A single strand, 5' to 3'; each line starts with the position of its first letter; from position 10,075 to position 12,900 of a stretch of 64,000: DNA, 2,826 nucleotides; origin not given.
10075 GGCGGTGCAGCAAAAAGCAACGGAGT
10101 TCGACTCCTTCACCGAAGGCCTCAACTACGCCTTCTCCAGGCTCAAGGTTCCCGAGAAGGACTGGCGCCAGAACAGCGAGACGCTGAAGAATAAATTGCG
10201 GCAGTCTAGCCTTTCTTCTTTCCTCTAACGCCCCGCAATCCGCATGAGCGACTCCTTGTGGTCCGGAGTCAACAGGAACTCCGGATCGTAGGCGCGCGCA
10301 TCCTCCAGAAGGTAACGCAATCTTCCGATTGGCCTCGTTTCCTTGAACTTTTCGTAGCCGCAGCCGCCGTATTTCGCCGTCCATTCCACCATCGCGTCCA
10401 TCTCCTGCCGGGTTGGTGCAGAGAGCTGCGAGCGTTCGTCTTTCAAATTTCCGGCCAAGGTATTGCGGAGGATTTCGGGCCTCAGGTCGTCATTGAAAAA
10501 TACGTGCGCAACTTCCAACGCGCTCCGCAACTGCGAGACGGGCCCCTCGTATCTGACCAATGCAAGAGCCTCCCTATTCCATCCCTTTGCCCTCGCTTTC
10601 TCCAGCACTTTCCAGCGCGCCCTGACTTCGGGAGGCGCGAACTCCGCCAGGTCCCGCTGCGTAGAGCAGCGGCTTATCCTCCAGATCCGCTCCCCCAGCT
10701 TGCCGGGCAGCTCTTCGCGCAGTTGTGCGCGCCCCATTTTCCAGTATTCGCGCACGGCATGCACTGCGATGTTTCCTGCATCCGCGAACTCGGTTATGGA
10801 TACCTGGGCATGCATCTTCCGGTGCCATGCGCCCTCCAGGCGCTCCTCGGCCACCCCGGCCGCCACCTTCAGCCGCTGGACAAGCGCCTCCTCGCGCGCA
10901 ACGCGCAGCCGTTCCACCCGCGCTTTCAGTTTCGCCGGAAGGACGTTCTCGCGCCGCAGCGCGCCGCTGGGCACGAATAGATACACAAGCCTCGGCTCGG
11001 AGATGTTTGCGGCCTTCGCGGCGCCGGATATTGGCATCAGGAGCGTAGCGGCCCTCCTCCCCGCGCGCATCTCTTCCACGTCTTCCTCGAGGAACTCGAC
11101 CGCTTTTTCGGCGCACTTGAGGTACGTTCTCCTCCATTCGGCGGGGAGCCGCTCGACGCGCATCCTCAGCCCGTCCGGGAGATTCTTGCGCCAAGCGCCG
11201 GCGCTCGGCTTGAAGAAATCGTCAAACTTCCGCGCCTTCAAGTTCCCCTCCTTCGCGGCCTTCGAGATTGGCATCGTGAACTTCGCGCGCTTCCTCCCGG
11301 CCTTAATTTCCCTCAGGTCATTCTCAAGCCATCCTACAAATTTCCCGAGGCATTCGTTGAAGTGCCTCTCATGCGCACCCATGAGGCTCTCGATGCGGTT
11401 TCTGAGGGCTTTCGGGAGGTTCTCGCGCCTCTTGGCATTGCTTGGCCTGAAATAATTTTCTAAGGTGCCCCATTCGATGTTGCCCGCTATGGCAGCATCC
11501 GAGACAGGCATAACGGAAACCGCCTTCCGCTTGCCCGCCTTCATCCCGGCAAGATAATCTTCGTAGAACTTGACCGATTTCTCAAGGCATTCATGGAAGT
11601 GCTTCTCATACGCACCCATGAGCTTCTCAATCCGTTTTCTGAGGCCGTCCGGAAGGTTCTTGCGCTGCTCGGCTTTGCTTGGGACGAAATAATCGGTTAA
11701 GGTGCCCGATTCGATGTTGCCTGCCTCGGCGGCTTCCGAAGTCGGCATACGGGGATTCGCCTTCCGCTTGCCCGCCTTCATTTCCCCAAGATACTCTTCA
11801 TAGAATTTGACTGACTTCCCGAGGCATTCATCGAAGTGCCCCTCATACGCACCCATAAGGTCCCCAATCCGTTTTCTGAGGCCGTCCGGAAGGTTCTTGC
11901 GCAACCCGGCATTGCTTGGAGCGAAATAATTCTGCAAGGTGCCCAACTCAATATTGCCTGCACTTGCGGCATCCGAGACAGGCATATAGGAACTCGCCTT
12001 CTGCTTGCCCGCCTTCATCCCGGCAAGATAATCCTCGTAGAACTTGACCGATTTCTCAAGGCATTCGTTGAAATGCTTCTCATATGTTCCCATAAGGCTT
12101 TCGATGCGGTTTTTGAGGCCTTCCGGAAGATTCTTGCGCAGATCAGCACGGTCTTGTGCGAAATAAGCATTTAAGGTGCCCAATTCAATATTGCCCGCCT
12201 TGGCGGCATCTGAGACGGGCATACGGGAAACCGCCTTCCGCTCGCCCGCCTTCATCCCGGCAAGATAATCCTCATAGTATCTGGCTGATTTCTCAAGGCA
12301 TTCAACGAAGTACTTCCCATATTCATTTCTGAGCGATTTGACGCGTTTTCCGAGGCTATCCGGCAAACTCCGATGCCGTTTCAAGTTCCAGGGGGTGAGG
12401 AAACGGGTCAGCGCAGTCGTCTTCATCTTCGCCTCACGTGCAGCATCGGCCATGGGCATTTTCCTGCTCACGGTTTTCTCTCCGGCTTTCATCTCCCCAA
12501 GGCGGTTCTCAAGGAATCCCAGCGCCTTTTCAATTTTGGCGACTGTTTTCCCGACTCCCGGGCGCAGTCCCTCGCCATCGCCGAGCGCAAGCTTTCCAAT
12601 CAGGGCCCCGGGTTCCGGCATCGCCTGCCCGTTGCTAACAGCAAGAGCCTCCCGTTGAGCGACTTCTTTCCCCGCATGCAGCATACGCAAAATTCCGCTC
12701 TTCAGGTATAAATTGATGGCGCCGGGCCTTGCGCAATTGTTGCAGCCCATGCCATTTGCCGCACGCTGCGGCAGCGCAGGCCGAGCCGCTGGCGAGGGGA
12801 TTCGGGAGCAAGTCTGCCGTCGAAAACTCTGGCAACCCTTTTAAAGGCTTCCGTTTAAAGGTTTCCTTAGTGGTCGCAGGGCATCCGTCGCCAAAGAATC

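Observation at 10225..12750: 841-aa protein made of ~8 tandem 78-aa all-helical repeats with an HTH-like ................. motif; no recognisable family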

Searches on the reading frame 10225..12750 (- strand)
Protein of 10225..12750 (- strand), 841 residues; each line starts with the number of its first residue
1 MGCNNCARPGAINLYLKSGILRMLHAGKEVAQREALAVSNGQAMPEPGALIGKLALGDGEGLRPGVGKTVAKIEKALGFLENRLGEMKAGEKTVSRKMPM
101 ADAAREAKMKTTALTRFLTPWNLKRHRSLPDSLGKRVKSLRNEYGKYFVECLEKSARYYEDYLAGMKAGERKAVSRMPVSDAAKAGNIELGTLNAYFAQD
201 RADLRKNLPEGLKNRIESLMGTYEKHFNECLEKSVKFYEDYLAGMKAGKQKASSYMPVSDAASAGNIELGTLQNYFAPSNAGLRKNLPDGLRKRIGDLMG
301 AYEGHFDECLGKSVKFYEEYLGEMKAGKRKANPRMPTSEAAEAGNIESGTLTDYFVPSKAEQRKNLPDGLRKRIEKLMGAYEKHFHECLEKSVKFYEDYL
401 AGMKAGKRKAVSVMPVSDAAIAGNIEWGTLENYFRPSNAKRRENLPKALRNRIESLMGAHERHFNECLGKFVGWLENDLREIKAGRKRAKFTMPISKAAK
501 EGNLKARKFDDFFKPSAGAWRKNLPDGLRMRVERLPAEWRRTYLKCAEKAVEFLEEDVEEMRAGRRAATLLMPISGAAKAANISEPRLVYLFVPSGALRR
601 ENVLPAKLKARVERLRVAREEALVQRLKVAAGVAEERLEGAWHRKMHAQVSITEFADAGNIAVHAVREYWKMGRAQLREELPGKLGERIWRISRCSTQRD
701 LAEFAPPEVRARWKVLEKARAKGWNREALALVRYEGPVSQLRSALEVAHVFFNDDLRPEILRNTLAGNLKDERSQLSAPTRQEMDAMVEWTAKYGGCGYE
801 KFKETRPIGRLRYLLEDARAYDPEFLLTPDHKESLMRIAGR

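Call 3: search_protein_families(library=pfam, proteins=[window:10225-12750:-], max_evalue=1)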
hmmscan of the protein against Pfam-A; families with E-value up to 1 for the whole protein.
window:10225-12750:- (841 aa): 14 families
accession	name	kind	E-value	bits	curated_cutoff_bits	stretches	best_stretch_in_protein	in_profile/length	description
PF12063.14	ATG1-like_MIT1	-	8e-06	26.3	22.5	0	205-234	105-134/147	Atg1-like, MIT domain 1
PF07802.16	GCK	-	8.5e-06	26.5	27.2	0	143-173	41-71/74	GCK domain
PF18215.6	Rtt106_N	-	0.00013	21.9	26.3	0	443-455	4-16/45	Histone chaperone Rtt106 N-terminal domain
PF14609.11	GCP5-Mod21_N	-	0.0005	20.9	27.8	0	441-468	3-30/86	Gamma-Tubulin ring complex non-core subunit mod21, N-terminal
PF12893.14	Lumazine_bd_2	-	0.0014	19.8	22.1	0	395-456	9-75/116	Putative lumazine-binding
PF22564.2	HAAS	-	0.0067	17.2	27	0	282-308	5-31/55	HAAS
PF20234.3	DUF6591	-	0.0078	16.5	27.1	0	356-390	131-165/228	Family of unknown function (DUF6591)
PF22677.2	Ble-like_N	-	0.012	15.7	24.5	0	310-322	12-24/41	Bleomycin resistance protein-like N-terminal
PF05811.18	DUF842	-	0.019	15.1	25.1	0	212-246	90-125/131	Eukaryotic protein of unknown function (DUF842)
PF00903.31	Glyoxalase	-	0.02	15.7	20.6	0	231-252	12-32/121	Glyoxalase/Bleomycin resistance protein/Dioxygenase superfamily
PF21484.3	Chp1-like_PIN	-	0.078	13.3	27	0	202-241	47-86/148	Chromo domain-containing protein 1-like, PIN domain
PF05600.17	CDK5RAP3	-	0.11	11.8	22.6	0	207-279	171-247/502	CDK5 regulatory subunit-associated protein 3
PF10374.15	EST1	-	0.15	13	25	0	197-243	18-61/135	Telomerase activating protein Est1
PF12433.14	PV_NSP1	-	0.25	12.2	25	0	274-296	42-65/82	Parvovirus non-structural protein 1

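Call 5: find_homologous_proteins(query=window:10225-12750:-, max_evalue=0.001)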
Query window:10225-12750:- (841 aa): 1 proteins with E <= 0.001 among 8000 candidates.
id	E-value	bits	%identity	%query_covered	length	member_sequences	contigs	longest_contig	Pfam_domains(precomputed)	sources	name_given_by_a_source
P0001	0.0e+0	1796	100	95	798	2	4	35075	PF07802.17,PF12063.15,PF18215.8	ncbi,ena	-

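Call 11: find_encoding_contigs(protein=P0001, flank=10000, max_places=6)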
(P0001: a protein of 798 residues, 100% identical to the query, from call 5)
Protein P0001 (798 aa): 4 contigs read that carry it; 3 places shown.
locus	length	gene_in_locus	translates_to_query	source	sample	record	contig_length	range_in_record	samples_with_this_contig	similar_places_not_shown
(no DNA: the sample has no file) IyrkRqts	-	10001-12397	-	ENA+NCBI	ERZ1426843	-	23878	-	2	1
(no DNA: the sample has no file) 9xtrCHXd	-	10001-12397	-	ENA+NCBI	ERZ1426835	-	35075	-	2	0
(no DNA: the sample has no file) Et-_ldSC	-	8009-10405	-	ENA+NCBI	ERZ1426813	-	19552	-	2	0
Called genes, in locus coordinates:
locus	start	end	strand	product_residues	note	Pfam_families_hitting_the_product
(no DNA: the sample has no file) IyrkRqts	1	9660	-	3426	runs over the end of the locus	?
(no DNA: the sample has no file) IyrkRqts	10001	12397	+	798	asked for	PF12063:ATG1-like_MIT1 (faint), PF07802:GCK (faint), PF18215:Rtt106_N (faint)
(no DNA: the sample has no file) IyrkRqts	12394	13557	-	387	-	PF04894:Nre_N, PF04895:Nre_C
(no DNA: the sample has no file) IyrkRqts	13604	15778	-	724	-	PF13549:ATP-grasp_5, PF13380:CoA_binding_2, PF13607:Succ_CoA_lig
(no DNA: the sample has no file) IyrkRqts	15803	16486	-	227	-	PF02361:CbiQ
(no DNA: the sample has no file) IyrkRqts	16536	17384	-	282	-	PF02463:SMC_N (weak), PF00005:ABC_tran, PF13304:AAA_21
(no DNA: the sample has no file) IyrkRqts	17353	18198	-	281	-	-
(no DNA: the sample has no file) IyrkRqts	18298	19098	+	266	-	PF02110:HK, PF01256:Carb_kinase, PF08543:Phos_pyr_kin (weak)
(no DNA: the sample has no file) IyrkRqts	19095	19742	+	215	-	PF02581:TMP-TENI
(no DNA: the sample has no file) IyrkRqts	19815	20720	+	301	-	PF01180:DHO_dh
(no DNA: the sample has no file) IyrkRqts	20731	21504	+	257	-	PF00175:NAD_binding_1 (faint), PF10418:DHODB_Fe-S_bind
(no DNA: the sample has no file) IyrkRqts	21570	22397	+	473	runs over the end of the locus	PF00215:OMPdecase, PF00156:Pribosyltran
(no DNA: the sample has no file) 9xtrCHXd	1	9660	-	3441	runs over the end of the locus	PF19077:Big_13 (faint)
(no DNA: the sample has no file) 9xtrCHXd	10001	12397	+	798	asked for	PF12063:ATG1-like_MIT1 (faint), PF07802:GCK (faint), PF18215:Rtt106_N (faint)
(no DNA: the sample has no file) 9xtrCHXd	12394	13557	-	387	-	PF04894:Nre_N, PF04895:Nre_C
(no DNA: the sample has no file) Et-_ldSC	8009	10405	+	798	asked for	PF12063:ATG1-like_MIT1 (faint), PF07802:GCK (faint), PF18215:Rtt106_N (faint)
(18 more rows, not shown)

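Call 12: list_cluster_members(proteins=[P0001])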
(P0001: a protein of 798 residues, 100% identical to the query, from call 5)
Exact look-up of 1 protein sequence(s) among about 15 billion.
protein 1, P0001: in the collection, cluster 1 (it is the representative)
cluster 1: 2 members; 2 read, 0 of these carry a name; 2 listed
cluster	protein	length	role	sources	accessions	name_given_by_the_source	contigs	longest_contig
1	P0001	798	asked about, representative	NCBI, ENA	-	-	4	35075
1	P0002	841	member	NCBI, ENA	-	-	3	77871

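Call 25: predict_structure(protein=window:10225-12750:-)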
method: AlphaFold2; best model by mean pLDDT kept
length: 841 residues; sequences in the alignment: 1
mean_pLDDT: 50.1   pTM: 0.39
mean pLDDT of the five models: 50.1, 47.6, 35.9, 35.7, 34.7
residues with pLDDT >= 90: 0; 70-90: 144; 50-70: 190; < 50: 507
segments of 3 or more residues with pLDDT < 50: 1-73, 90-129, 172-186, 199-203, 258-265, 409-423, 467-469, 471-473, 487-547, 549-551, 564-604, 622-624, 630-632, 638-682, 684-686, 688-841
pLDDT, mean of each block of 10 residues (from residue 1): 27 33 39 40 38 37 40 48 52 34 35 39 42 55 60 66 63 44 47 51 58 72 69 78 78 55 53 55 64 80 83 88 75 67 77 66 78 85 79 76 60 40 56 55 75 73 53 50 46 34 34 31 34 40 47 51 40 30 30 34 48 51 50 48 37 40 41 44 47 36 41 40 36 34 34 33 34 36 43 38 39 41 41 39 33
secondary structure, 60 per line:
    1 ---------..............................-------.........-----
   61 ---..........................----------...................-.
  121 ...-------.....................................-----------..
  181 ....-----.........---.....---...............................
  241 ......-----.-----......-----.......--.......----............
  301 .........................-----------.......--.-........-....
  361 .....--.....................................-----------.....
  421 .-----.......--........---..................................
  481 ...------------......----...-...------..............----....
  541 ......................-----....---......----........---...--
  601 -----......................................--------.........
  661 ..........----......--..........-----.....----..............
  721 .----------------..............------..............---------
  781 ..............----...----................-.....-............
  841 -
elements in order (helices of 4 or more, strands of 3 or more residues): H10-39 H47-55 H64-89 H100-118 H120-123 H131-167 H179-184 H190-198 H202-206 H210-246 H258-263 H269-275 H278-284 H289-325 H337-343 H348-355 H357-365 H368-404 H416-421 H427-433 H436-443 H447-483 H496-501 H519-532 H537-562 H568-571 H575-580 H585-592 H606-643 H652-670 H675-680 H683-692 H698-702 H707-721 H738-751 H758-771 H781-794 H806-821 H823-827 H829-840

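Call 46: find_encoding_contigs(protein=P0002, flank=10000, max_places=6)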
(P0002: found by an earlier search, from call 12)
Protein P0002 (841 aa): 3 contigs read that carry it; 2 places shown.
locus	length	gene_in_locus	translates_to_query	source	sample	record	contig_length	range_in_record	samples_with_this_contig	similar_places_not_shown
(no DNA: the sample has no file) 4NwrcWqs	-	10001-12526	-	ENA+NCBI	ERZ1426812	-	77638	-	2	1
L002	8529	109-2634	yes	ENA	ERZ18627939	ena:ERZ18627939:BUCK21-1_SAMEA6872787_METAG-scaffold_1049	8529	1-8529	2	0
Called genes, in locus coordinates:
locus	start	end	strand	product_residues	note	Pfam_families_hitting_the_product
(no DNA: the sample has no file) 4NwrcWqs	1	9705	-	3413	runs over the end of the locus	PF19077:Big_13 (faint)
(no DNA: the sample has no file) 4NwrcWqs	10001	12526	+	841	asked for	PF12063:ATG1-like_MIT1 (faint), PF18215:Rtt106_N (faint), PF07802:GCK (faint)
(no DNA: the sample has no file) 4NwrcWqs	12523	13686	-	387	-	PF04894:Nre_N, PF04895:Nre_C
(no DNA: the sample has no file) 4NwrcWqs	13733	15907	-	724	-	PF13549:ATP-grasp_5, PF13380:CoA_binding_2, PF13607:Succ_CoA_lig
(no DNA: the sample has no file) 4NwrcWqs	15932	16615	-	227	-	PF02361:CbiQ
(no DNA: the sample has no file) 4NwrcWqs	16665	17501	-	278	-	PF00005:ABC_tran, PF02463:SMC_N (weak), PF13304:AAA_21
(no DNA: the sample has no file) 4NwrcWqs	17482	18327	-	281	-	-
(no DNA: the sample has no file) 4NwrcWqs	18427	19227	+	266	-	PF02110:HK, PF01256:Carb_kinase, PF08543:Phos_pyr_kin (weak)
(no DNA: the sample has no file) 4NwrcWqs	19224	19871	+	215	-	PF02581:TMP-TENI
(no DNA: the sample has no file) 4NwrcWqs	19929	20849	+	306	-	PF01180:DHO_dh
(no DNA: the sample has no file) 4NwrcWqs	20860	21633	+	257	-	PF00175:NAD_binding_1 (faint), PF10418:DHODB_Fe-S_bind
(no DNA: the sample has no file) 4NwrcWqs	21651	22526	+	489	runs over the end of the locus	PF00215:OMPdecase, PF00156:Pribosyltran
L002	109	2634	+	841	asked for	PF12063:ATG1-like_MIT1 (faint), PF18215:Rtt106_N (faint), PF07802:GCK (faint)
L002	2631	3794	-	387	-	PF04894:Nre_N, PF04895:Nre_C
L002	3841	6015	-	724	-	PF13549:ATP-grasp_5, PF13380:CoA_binding_2, PF13607:Succ_CoA_lig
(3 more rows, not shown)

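Call 55: search_protein_families(library=ncbifam, proteins=[window:10225-12750:-], max_evalue=1)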
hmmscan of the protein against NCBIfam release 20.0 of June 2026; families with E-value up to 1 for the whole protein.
window:10225-12750:- (841 aa): 3 families
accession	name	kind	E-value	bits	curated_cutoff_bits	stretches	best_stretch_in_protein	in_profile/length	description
TIGR03431.1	PhnD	equivalog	0.058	12.8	261.1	0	204-234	230-260/288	phosphonate ABC transporter substrate-binding protein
NF003152.0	PRK04101.1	equivalog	0.13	12.6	171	0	230-263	14-47/139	metallothiol transferase FosB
NF001544.0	PRK00373.1-3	equivalog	0.33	10.7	253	0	137-170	43-76/216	V-type ATP synthase subunit D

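Call 56: search_protein_families(library=phrogs, proteins=[window:10225-12750:-], max_evalue=1)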
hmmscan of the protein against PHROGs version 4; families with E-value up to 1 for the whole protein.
window:10225-12750:- (841 aa): 7 families
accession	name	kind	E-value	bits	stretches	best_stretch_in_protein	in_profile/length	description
phrog_361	-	head and packaging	0.0033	18.6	0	212-256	10-57/129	terminase small subunit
phrog_32525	-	unknown function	0.0048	17.6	1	191-295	16-120/245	-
phrog_1657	-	head and packaging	0.0054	17.1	0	205-242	65-102/337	head morphogenesis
phrog_26774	-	unknown function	0.075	12.7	0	158-175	198-215/435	-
phrog_25202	-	unknown function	0.44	11.8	0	317-332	5-20/53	-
phrog_32250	-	unknown function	0.9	10.7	0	123-152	41-70/81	-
phrog_38318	-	unknown function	0.9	10.4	0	432-448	11-28/51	-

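Call 57: search_protein_families(library=padloc, proteins=[window:10225-12750:-], max_evalue=1)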
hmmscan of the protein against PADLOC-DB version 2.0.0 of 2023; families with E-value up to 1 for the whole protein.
window:10225-12750:- (841 aa): 0 families

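Call 91: search_dna_similar(query=window:10228-12750:-, collection=phages, mode=protein, max_evalue=0.01, max_rows=10)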
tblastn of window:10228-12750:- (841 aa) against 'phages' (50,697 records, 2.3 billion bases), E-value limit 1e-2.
No match.

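Call 92: search_dna_similar(query=window:10228-12750:-, collection=plasmids, mode=protein, max_evalue=0.01, max_rows=10)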
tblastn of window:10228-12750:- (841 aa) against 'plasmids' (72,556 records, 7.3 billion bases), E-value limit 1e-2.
No match.

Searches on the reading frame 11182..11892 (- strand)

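Call 20: search_protein_families(library=pfam, proteins=[window:11182-11892:-], max_evalue=10)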
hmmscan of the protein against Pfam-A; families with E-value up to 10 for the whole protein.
window:11182-11892:- (237 aa): 7 families
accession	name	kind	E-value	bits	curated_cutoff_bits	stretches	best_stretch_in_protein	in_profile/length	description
PF14609.11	GCP5-Mod21_N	-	0.0021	18.9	27.8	1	155-182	3-30/86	Gamma-Tubulin ring complex non-core subunit mod21, N-terminal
PF12063.14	ATG1-like_MIT1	-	0.0077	16.6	22.5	1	76-106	104-134/147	Atg1-like, MIT domain 1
PF18215.6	Rtt106_N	-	0.014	15.4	26.3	0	157-169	4-16/45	Histone chaperone Rtt106 N-terminal domain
PF22677.2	Ble-like_N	-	0.022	14.9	24.5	0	24-36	12-24/41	Bleomycin resistance protein-like N-terminal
PF07802.16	GCK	-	0.037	14.9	27.2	1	96-123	43-70/74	GCK domain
PF20234.3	DUF6591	-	0.055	13.7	27.1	1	69-105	130-166/228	Family of unknown function (DUF6591)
PF20819.2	T4_Rnl1_C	-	0.11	13.2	27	1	93-127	37-71/122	T4 RNA ligase 1, C-terminal domain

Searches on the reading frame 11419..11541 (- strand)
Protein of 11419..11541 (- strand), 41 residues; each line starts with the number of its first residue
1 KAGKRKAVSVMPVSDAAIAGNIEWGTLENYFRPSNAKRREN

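Call 54: search_solved_structures(query=A5, max_evalue=10, show_alignments=5)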
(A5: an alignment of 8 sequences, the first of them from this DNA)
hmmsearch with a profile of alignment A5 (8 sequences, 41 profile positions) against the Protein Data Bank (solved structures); distinct sequences matched with E-value up to 10: 0.
